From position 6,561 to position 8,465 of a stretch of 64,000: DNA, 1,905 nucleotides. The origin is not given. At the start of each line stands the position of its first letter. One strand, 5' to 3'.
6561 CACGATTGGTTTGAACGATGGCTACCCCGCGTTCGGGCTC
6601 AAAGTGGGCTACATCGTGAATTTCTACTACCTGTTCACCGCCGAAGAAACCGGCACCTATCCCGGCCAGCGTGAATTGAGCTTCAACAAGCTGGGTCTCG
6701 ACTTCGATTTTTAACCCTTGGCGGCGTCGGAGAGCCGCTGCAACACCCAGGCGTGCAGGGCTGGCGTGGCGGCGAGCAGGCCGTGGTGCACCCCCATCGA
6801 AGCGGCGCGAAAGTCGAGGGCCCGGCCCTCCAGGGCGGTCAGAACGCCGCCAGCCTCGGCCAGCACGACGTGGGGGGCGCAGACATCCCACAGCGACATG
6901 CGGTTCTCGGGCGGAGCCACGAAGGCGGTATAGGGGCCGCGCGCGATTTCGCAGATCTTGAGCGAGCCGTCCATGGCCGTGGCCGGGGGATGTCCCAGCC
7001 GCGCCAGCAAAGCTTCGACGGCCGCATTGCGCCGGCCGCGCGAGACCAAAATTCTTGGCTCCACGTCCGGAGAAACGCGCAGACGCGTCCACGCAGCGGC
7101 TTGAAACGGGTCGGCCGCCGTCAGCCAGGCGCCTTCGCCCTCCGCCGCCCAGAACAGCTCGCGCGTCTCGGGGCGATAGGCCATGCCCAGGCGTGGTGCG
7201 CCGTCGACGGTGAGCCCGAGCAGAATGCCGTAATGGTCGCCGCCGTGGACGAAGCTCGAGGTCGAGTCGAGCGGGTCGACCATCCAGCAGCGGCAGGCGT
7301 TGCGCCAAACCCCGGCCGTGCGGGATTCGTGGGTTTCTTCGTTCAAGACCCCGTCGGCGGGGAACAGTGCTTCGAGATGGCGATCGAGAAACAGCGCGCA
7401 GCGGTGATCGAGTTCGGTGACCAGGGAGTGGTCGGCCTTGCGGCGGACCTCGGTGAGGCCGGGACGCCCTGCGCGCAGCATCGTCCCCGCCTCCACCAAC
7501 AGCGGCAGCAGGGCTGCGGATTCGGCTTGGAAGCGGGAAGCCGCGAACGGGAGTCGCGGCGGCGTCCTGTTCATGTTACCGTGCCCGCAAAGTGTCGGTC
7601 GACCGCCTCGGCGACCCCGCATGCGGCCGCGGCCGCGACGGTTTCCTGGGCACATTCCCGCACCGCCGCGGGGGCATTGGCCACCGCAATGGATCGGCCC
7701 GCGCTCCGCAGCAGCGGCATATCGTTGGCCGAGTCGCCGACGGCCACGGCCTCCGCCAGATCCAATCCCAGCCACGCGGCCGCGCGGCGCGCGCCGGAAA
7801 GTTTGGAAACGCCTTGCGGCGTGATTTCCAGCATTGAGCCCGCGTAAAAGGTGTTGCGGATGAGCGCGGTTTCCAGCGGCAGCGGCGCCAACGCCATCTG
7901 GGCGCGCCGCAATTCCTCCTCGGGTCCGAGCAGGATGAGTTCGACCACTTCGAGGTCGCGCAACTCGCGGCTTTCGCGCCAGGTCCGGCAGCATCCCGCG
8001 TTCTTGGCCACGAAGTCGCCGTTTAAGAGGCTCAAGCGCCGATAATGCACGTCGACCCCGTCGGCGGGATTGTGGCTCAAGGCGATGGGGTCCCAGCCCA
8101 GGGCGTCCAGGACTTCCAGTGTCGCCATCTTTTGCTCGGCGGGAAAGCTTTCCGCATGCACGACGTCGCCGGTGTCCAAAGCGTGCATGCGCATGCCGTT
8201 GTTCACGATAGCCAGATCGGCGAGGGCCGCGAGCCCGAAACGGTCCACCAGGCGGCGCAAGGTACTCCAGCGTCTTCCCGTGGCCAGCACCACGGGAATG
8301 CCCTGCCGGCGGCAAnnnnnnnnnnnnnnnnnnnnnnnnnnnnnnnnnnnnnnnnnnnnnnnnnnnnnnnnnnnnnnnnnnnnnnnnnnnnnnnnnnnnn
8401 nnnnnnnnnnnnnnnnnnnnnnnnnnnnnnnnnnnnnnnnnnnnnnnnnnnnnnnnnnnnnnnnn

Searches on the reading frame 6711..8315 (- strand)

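Call 36: search_protein_families(library=pfam, proteins=[window:6711-8315:-], max_evalue=0.000001)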
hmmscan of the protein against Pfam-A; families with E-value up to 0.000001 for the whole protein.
window:6711-8315:- (534 aa): 1 family
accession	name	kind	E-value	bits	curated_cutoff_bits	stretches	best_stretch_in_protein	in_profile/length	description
PF00459.30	Inositol_P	-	3.1e-41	142.1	27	1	274-528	14-266/271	Inositol monophosphatase family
